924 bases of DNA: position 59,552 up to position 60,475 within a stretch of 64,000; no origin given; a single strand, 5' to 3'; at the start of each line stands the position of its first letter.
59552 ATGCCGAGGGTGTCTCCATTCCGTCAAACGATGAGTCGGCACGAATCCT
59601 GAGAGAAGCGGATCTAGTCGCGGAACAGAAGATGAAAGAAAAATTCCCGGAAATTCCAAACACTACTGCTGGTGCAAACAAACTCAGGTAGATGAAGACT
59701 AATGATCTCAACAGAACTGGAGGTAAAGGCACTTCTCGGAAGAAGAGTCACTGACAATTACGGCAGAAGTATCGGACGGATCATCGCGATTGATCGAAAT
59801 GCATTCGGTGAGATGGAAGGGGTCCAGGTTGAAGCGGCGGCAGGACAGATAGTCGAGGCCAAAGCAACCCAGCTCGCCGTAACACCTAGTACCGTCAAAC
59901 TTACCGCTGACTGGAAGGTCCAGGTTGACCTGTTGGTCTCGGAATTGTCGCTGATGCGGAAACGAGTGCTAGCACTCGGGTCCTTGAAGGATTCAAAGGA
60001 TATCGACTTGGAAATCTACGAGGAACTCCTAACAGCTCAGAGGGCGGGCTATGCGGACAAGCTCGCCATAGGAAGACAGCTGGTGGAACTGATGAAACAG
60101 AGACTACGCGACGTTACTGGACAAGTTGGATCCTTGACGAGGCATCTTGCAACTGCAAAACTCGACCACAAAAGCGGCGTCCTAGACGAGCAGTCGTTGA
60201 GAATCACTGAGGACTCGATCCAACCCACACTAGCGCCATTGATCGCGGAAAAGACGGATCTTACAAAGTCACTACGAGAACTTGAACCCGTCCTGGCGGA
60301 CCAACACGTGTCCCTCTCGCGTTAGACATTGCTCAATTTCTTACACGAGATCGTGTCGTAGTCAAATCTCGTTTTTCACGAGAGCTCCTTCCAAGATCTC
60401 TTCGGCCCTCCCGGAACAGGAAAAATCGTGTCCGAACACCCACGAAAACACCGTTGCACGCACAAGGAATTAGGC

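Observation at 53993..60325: Compact cdv supercluster with duplicated cdvB-cdvA modules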

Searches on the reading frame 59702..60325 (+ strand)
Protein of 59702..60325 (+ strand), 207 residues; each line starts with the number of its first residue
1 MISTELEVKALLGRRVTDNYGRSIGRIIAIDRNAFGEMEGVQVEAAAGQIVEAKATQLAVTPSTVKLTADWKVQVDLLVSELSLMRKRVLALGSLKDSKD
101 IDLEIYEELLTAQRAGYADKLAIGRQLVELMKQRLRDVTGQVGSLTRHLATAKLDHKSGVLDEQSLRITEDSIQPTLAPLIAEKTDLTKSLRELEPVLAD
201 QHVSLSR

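Call 3: search_protein_families(library=pfam, proteins=[window:59702-60325:+], max_evalue=0.1)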
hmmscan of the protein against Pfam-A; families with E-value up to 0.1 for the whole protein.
window:59702-60325:+ (207 aa): 2 families
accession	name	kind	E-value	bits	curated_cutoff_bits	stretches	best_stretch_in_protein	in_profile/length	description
PF18822.6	CdvA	-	9.6e-05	22.8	30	1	87-196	1-110/123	CdvA-like coiled-coil domain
PF25785.1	TPR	-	0.076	13.8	27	0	128-159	16-47/110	Nucleoprotein TPR-like domain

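Call 4: search_protein_families(library=ncbifam, proteins=[window:59702-60325:+], max_evalue=0.1)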
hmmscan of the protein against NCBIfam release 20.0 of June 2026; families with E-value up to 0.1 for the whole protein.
window:59702-60325:+ (207 aa): 2 families
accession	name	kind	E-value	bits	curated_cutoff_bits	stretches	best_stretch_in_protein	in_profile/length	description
NF041007.1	cell_div_CdvA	equivalog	1.1e-13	51.2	350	1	2-195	2-193/235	cell division protein CdvA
NF002993.0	PRK03745.1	equivalog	0.058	13.7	131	0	13-59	12-57/102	signal recognition particle protein Srp19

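Call 10: find_homologous_proteins(query=window:59702-60325:+)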
Query window:59702-60325:+ (207 aa): 4 proteins with E <= 0.001 among 706 candidates.
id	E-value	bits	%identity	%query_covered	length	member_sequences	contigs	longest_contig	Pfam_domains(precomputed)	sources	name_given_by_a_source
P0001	5.3e-121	419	100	100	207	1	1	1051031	PF18822.8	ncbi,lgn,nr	ncbi:MAG TPA: hypothetical protein VFE98_08785 [Candidatus Bathyarchaeia archaeon]|nr:hypothetical p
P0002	2.9e-109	381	90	100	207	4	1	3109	PF18822.8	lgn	-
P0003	1.2e-67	246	59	96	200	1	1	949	PF18822.8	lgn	-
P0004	1.6e-61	226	54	100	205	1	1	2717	PF18822.8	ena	-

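Call 16: search_protein_representatives(protein=window:59702-60325:+)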
Query: 207 residues. Proteins with E-value up to 0.001 (for the whole library): 149; up to 1e-10: 50; up to 1e-30: 3. The best 149 are listed.
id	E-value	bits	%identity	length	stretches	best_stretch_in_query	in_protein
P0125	7.6e-65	234.9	57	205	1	2-200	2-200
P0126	1.1e-40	156.2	56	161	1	48-198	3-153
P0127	7.5e-32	127.4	64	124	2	1-61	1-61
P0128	1.4e-28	116.7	50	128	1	54-178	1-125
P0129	1.6e-26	110.0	55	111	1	95-199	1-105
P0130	3.9e-26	108.8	29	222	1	5-197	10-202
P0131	1.2e-23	100.7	28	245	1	4-195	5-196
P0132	1.1e-22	97.5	60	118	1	1-83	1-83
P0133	1.4e-21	93.9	60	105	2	130-199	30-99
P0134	3.1e-21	92.8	30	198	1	4-194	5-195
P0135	2.5e-19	86.6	27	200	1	4-195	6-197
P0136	5.7e-19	85.4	29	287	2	7-194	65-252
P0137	7.6e-18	81.8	28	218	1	6-197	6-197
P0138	4.2e-17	79.4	30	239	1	12-197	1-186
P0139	4.4e-17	79.3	29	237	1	9-196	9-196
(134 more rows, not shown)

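Call 33: find_homologous_proteins(query=A3, max_evalue=0.001)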
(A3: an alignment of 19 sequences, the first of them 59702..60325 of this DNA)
Query A3 (19 sequences) (207 aa, profile of the alignment): 212 proteins with E <= 0.001 among 8000 candidates; the best 120 are listed.
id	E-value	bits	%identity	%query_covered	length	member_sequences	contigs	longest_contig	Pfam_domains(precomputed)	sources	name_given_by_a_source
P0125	7.7e-111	387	57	97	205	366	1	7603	PF18822.8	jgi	-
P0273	2.4e-110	385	59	97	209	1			PF18822.8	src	-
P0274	3.9e-110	385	58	97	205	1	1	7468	PF18822.8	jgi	jgi:hypothetical protein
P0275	8.5e-110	383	56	97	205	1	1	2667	PF18822.8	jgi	jgi:hypothetical protein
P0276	1.3e-109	383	56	97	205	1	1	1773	PF18822.8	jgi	jgi:CdvA-like coiled-coil domain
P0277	1.5e-109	383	58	97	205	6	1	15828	PF18822.8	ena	-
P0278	1.5e-109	383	56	97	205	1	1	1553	PF18822.8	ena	-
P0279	2.4e-109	382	57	97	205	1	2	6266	PF18822.8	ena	-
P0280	3.1e-109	382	56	97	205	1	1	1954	PF18822.8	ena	-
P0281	4.2e-109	381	58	96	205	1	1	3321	PF18822.8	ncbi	-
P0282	4.3e-109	381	56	98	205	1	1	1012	PF18822.8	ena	-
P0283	6.3e-109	381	56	97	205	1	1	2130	PF18822.8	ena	-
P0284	8.5e-109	380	57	97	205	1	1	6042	PF18822.8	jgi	jgi:hypothetical protein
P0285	8.7e-109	380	56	97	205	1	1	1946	PF18822.8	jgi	jgi:hypothetical protein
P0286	1.8e-108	379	56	97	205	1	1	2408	PF18822.8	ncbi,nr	ncbi:MAG TPA: CdvA-like protein [Candidatus Bathyarchaeia archaeon]|nr:CdvA-like protein [Candidatus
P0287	2.2e-108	379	58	96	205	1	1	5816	PF18822.8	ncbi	-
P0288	3.1e-108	378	57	96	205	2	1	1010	PF18822.8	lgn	-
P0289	6.1e-108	377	57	97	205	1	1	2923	PF18822.8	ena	-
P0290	8.7e-108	377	58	96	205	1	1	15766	PF18822.8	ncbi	-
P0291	9.9e-108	377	57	96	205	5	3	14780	PF18822.8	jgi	-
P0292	1.3e-107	376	57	98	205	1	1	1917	PF18822.8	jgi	-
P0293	1.9e-107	376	57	98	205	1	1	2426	PF18822.8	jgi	-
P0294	2.3e-107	376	58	96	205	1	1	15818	PF18822.8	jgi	jgi:hypothetical protein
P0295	4.2e-107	375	57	100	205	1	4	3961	PF18822.8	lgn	-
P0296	3.8e-106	372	60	97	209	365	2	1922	PF18822.8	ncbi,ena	-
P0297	6.8e-106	371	63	96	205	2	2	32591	PF18822.8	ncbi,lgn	-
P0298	1.5e-104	366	58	96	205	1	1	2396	PF18822.8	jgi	jgi:uncharacterized protein (DUF342 family)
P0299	1.9e-104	366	58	96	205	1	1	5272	PF18822.8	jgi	jgi:hypothetical protein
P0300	2.0e-104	366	56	100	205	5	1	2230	PF18822.8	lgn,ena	-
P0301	2.6e-104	365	56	92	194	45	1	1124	PF18822.8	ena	-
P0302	2.9e-104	365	58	96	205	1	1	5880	PF18822.8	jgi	jgi:uncharacterized protein (DUF342 family)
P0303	3.8e-104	365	58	96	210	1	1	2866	PF18822.8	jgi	jgi:hypothetical protein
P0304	5.3e-104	364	58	97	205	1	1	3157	PF18822.8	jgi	jgi:CdvA-like coiled-coil domain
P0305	5.4e-104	364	58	96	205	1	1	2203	PF18822.8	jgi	jgi:CdvA-like coiled-coil domain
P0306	5.9e-104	364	58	96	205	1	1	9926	PF18822.8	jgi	jgi:uncharacterized protein (DUF342 family)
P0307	7.6e-104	364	58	96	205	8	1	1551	PF18822.8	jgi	jgi:CdvA-like coiled-coil domain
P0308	8.7e-104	364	58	96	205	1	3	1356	PF18822.8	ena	-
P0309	9.0e-104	364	55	100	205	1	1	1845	PF18822.8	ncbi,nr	ncbi:MAG TPA: CdvA-like protein [Candidatus Bathyarchaeia archaeon]|nr:CdvA-like protein [Candidatus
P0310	1.1e-103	363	58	96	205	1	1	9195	PF18822.8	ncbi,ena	-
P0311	1.2e-103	363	58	96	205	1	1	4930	PF18822.8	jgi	jgi:uncharacterized protein (DUF342 family)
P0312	1.2e-103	363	58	96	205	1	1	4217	PF18822.8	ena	-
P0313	1.4e-103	363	57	100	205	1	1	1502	PF18822.8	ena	-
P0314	1.5e-103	363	56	100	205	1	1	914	PF18822.8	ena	-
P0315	1.8e-103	363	55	100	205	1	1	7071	PF18822.8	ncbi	-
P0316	1.9e-103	363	58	96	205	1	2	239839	PF18822.8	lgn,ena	-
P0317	2.5e-103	362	58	96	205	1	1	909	PF18822.8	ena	-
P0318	2.8e-103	362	58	96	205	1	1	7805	PF18822.8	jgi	-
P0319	3.0e-103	362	58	96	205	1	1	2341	PF18822.8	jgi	jgi:hypothetical protein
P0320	3.0e-103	362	59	96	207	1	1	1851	PF18822.8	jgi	jgi:hypothetical protein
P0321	3.4e-103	362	57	96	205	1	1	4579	PF18822.8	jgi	jgi:uncharacterized protein (DUF342 family)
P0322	4.2e-103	362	57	96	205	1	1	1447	PF18822.8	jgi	jgi:hypothetical protein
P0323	4.3e-103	362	57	99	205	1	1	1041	PF18822.8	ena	-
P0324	4.6e-103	361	57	96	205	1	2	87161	PF18822.8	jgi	-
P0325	4.8e-103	361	56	98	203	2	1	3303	PF18822.8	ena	-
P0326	5.4e-103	361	57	99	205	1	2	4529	PF18822.8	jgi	jgi:CdvA-like coiled-coil domain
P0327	5.9e-103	361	58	92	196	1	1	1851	PF18822.8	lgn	-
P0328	6.9e-103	361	57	99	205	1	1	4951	PF18822.8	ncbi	-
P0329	8.8e-103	361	58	96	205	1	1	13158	PF18822.8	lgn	-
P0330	8.8e-103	361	58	97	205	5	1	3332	PF18822.8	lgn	-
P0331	9.1e-103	360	59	97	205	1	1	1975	PF18822.8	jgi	jgi:hypothetical protein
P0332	1.4e-102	360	58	96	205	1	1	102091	PF18822.8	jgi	jgi:hypothetical protein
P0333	1.6e-102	360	58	97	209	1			PF18822.8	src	-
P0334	1.6e-102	360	60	97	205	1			PF18822.8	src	-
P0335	2.4e-102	359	56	96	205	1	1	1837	PF18822.8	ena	-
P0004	2.8e-102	359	54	100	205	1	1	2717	PF18822.8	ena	-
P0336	2.9e-102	359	56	100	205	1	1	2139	PF18822.8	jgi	jgi:hypothetical protein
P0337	3.1e-102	359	56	96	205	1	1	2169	PF18822.8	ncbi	-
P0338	3.1e-102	359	58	96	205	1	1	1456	PF18822.8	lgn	-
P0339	3.8e-102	358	58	96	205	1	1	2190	PF18822.8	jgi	jgi:uncharacterized protein (DUF342 family)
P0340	3.9e-102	358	57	96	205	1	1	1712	PF18822.8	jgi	jgi:CdvA-like coiled-coil domain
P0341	4.6e-102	358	55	96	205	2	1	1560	PF18822.8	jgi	-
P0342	4.7e-102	358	58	96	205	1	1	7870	PF18822.8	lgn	-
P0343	4.8e-102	358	55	100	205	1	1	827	PF18822.8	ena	-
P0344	6.7e-102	358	55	100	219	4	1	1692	PF18822.8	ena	-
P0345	6.9e-102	358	56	100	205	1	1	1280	PF18822.8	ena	-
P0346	7.0e-102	358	60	97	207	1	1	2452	PF18822.8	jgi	-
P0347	1.8e-101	356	57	96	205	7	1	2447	PF18822.8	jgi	-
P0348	1.8e-101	356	58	96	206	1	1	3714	PF18822.8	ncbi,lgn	-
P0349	2.0e-101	356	58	96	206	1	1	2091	PF18822.8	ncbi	-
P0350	2.1e-101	356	58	95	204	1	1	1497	PF18822.8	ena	-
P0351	2.5e-101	356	57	94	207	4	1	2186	PF18822.8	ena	-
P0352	2.5e-101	356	57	97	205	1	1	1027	PF18822.8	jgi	jgi:CdvA-like coiled-coil domain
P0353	3.3e-101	355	54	100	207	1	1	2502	PF18822.8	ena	-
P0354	4.5e-101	355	57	96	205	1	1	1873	PF18822.8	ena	-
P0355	4.9e-101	355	56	97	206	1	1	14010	PF18822.8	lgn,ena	-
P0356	5.0e-101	355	58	96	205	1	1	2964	PF18822.8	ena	-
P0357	7.1e-101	354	55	100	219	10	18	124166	PF18822.8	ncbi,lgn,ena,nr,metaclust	ncbi:hypothetical protein E6H29_01570 [Candidatus Bathyarchaeota archaeon]|nr:MAG: hypothetical prot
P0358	1.1e-100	354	57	96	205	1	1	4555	PF18822.8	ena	-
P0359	1.2e-100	354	56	96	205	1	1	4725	PF18822.8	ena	-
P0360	1.4e-100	353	57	99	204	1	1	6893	PF18822.8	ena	-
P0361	1.9e-100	353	57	97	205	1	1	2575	PF18822.8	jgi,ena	-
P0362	2.1e-100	353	56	99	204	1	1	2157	PF18822.8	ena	-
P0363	2.4e-100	353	55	96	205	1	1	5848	PF18822.8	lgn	-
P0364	3.1e-100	352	58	96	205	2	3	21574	PF18822.8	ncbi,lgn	-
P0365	3.2e-100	352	56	95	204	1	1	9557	PF18822.8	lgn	-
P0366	3.7e-100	352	55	96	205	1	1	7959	PF18822.8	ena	-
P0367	5.8e-100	351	58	100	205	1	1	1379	PF18822.8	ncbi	-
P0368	6.9e-100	351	58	96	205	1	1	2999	PF18822.8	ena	-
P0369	8.5e-100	351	57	96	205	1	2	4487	PF18822.8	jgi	jgi:hypothetical protein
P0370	1.1e-99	350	57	96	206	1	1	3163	PF18822.8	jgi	jgi:hypothetical protein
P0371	1.2e-99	350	56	97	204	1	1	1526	PF18822.8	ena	-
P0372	2.0e-99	350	56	100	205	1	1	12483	PF18822.8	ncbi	-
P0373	2.5e-99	349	53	100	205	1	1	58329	PF18822.8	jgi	jgi:hypothetical protein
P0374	3.6e-99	349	53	97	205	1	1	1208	PF18822.8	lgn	-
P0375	4.9e-99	348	55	100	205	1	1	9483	PF18822.8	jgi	jgi:hypothetical protein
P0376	8.1e-99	348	54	96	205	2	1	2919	PF18822.8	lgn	-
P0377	8.3e-99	348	56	100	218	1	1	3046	PF18822.8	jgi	jgi:hypothetical protein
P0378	1.5e-97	343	56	94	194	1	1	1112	PF18822.8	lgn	-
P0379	7.9e-97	341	58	98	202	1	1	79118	PF18822.8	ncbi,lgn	-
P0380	9.8e-96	337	55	96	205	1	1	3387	PF18822.8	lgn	-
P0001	3.8e-95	336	100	100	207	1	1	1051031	PF18822.8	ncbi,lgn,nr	ncbi:MAG TPA: hypothetical protein VFE98_08785 [Candidatus Bathyarchaeia archaeon]|nr:hypothetical p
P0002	7.0e-95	335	90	100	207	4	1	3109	PF18822.8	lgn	-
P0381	1.1e-93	331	56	88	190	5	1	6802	PF18822.8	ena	-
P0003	1.1e-93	331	59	96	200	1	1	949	PF18822.8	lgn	-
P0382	7.9e-93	328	47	100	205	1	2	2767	PF18822.8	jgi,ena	-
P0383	8.6e-93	328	47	100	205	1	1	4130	PF18822.8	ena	-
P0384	1.2e-92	327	51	97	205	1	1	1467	PF18822.8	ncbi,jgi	-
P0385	1.3e-92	327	47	100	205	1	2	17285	PF18822.8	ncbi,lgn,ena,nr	ncbi:hypothetical protein E6H16_06790 [Candidatus Bathyarchaeota archaeon]|nr:MAG: hypothetical prot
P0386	1.4e-92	327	47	97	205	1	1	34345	PF18822.8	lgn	-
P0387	1.5e-92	327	47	100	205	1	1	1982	PF18822.8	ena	-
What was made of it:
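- More than 200 CdvA2 clusters are found in soil metagenomes (call 33).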

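Call 41: predict_structure(alignment_id=A4)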
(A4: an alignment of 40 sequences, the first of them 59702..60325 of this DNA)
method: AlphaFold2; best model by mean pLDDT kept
length: 207 residues; sequences in the alignment: 40
mean_pLDDT: 87.4   pTM: 0.77
mean pLDDT of the five models: 87.4, 87.2, 85.7, 84.8, 84.3
residues with pLDDT >= 90: 102; 70-90: 92; 50-70: 7; < 50: 6
segments of 3 or more residues with pLDDT < 50: 204-207
pLDDT, mean of each block of 10 residues (from residue 1): 66 88 90 87 88 87 84 90 88 82 88 89 93 97 96 96 95 92 96 86 46
secondary structure, 60 per line:
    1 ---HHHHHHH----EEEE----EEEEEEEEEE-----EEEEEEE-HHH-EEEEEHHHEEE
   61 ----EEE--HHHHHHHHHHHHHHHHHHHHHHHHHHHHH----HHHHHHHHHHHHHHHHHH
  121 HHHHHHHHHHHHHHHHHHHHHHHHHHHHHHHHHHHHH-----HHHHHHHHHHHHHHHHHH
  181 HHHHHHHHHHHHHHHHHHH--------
elements in order: H4-10 E15-18 E23-32 E38-44 E50-54 E58-60 E65-67 H70-98 H103-157 H163-199
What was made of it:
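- On CdvA (Pfam PF18822, NCBIfam NF041007, arCOG04054), applied to CdvA2 at 59702-60325: The AF2 model has six strands in residues 15-67 at pLDDT 84-90 (call 41).
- On CdvA, applied to CdvA2: Helices span residues 70-98, 103-157 and 163-199 (call 41).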

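Call 45: fold_search(model_id=the predicted structure, library=pdb)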
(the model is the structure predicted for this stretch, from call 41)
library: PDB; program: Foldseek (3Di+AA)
matches with E <= 10: 727; with E <= 0.001: 9
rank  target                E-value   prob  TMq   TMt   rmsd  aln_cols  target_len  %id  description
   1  9s9g_B                9.6e-12  1.00  0.82  0.87   2.4       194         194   21  S. islandicus CdvA filament (X-ray) (released 2026-01-28)
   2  9s9i_B                2.7e-11  1.00  0.79  0.84   3.0       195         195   19  S. islandicus CdvA (non-polymerising mutant) (released 2026-01-28)
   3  9s9g_C                3.4e-11  1.00  0.83  0.88   2.3       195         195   20  S. islandicus CdvA filament (X-ray) (released 2026-01-28)
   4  9s9g_A                4.1e-11  1.00  0.83  0.88   2.4       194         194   20  S. islandicus CdvA filament (X-ray) (released 2026-01-28)
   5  9s9g_F                4.1e-11  1.00  0.82  0.86   2.8       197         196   20  S. islandicus CdvA filament (X-ray) (released 2026-01-28)
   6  9s9g_I                1.1e-10  1.00  0.82  0.87   2.4       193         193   21  S. islandicus CdvA filament (X-ray) (released 2026-01-28)
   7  9s9g_L                1.2e-10  1.00  0.82  0.88   2.3       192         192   21  S. islandicus CdvA filament (X-ray) (released 2026-01-28)
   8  9s9i_A                1.3e-10  1.00  0.75  0.82   3.4       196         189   20  S. islandicus CdvA (non-polymerising mutant) (released 2026-01-28)
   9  9s9g_M                4.6e-10  1.00  0.79  0.86   2.4       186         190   20  S. islandicus CdvA filament (X-ray) (released 2026-01-28)
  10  7p17_H                3.4e-03  1.00  0.27  0.23   1.2        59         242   15  F(M197)H mutant structure of Photosynthetic Reaction Center From Rhodobacter Sphaeroides strain RV by fixed-target ser (released 2022-07-13)
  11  9klm_H                3.6e-03  1.00  0.27  0.23   1.2        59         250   15  Cryo-EM structure of the monomeric Rhodobacter sphaeroides G1C LH1-RC core complex (released 2025-11-19)
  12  1rg5_H                4.2e-03  1.00  0.27  0.23   1.2        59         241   15  Structure of the photosynthetic reaction centre from Rhodobacter sphaeroides carotenoidless strain R-26.1 (released 2004-04-27)
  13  7yml_H                4.8e-03  1.00  0.27  0.22   1.2        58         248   17  Structure of photosynthetic LH1-RC super-complex of Rhodobacter capsulatus (released 2023-02-22)
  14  1fnq_H                5.0e-03  1.00  0.27  0.23   1.2        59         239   15  CRYSTAL STRUCTURE ANALYSIS OF THE MUTANT REACTION CENTER PRO L209-> GLU FROM THE PHOTOSYNTHETIC PURPLE BACTERIUM RHODO (released 2001-04-18)
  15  8ygd_H                5.7e-03  1.00  0.26  0.22   1.3        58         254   12  Rhodobacter blasticus RC-LH1 dimer (released 2025-03-05)
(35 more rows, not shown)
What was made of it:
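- On CdvA (Pfam PF18822, NCBIfam NF041007, arCOG04054), applied to CdvA2 at 59702-60325: Foldseek hits the PRC H subunits and archaeal PRC proteins over 59-71 columns (E 3e-3 to 1e-2), and full-length CdvA 9S9G (call 45).
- On CdvA, applied to CdvA2: TM 0.82-0.88 over about 194 residues to 9S9G (call 45).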

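Call 46: search_solved_structures(query=A4, max_evalue=1)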
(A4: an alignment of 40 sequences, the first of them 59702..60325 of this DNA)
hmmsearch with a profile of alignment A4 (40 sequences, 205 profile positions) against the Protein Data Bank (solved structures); distinct sequences matched with E-value up to 1: 24.
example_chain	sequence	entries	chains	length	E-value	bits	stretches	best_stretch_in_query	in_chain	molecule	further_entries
9s9g_A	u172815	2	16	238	3.4e-31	111.8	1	8-203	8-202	Cell division protein CdvA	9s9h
9s9i_A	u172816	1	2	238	1.4e-24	90.2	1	8-203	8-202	Cell division protein CdvA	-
5oql_U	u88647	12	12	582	0.0083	19.1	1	91-161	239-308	Nop58 | Nucleolar protein 58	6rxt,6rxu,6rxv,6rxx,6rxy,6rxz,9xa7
7ooc_N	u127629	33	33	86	0.024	17.6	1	113-158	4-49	30S ribosomal protein S15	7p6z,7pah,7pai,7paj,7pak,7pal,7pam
3pry_A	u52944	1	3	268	0.042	16.8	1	83-158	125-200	Heat shock protein HSP 90-beta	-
1nt2_B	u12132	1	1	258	0.06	16.3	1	70-156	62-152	conserved hypothetical protein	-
7suk_SB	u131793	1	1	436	0.085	15.8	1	112-161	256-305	Nucleolar protein 58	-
1hk7_A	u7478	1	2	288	0.1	15.5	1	83-150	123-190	HEAT SHOCK PROTEIN HSP82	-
1usu_A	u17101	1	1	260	0.11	15.5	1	83-150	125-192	HEAT SHOCK PROTEIN HSP82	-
9q8o_A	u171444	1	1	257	0.11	15.4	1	83-150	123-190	ATP-dependent molecular chaperone HSP82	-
1usv_A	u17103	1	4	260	0.11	15.4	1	83-150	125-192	HEAT SHOCK PROTEIN HSP82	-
8fx4_A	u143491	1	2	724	0.17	14.8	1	83-158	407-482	Heat shock protein HSP 90-beta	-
9w5i_A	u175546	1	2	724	0.17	14.8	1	83-158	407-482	Heat shock protein HSP 90-beta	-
8gae_A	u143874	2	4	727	0.17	14.8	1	83-158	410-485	Heat shock protein HSP 90-beta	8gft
5fwk_A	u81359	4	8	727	0.17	14.8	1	83-158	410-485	HEAT SHOCK PROTEIN HSP 90 BETA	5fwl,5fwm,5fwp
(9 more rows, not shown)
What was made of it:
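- On CdvA, applied to CdvA2: Profile against PDB CdvA gives E 3e-31 (call 46).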

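Call 51: search_solved_structures(query=window:59702-60325:+, max_evalue=0.01, show_alignments=1)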
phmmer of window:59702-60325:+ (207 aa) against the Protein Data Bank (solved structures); distinct sequences matched with E-value up to 0.01: 2.
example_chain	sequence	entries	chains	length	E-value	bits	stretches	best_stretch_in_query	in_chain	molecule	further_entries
9s9g_A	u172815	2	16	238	7e-10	42.7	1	10-196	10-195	Cell division protein CdvA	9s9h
9s9i_A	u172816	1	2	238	1.7e-06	31.7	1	10-196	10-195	Cell division protein CdvA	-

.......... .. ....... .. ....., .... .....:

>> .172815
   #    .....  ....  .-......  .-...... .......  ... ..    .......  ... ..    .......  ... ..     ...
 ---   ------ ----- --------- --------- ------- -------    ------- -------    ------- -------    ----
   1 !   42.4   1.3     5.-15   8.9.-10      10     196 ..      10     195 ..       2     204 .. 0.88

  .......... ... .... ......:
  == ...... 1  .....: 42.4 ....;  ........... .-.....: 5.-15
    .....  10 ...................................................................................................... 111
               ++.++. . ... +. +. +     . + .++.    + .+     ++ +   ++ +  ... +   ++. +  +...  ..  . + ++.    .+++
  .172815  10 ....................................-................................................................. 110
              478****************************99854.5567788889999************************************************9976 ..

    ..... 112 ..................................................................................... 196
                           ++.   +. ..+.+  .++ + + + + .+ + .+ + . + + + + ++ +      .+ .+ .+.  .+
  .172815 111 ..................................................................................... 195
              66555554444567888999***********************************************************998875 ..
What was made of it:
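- Structure and sequence matches: calls 16, 41, 45, 46, 51.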

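Call 80: find_related_loci(query=A7, collection=metagenome_contigs, flank=8000)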
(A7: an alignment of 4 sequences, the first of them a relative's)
Query A7 (222 aa) in metagenome_contigs; peptide patterns used: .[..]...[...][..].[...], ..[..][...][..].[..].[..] (x = any residue, [..] = any of these).
452 stretches matched a pattern; 218 encode a relative of the query (tblastn E <= 1e-3); the best 80 are kept; 79 distinct loci.
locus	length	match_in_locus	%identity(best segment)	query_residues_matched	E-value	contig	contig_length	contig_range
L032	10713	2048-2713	90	1-222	1e-130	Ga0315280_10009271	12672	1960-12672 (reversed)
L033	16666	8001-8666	85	1-222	4e-125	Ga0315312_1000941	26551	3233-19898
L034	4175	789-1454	82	1-222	2e-122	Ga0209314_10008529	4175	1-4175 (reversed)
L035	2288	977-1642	83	1-222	4e-127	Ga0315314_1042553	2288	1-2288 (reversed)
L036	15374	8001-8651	84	1-217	5e-120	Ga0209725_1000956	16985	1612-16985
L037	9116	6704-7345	83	9-222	2e-115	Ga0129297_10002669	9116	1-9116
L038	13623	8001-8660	76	3-222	4e-112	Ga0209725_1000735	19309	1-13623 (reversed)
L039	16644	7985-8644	87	3-222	3e-124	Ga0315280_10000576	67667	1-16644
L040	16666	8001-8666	89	1-222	3e-129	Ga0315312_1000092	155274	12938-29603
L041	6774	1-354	88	105-222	4e-62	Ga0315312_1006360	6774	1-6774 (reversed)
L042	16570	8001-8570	39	12-201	1e-44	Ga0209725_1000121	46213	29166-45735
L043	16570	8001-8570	39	12-201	8e-45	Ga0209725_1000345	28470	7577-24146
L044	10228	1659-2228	39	12-201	1e-44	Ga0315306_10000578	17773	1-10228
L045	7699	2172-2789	38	12-217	9e-45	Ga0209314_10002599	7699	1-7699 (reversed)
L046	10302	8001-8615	38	12-216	1e-44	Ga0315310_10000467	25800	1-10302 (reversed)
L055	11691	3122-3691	38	12-201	3e-42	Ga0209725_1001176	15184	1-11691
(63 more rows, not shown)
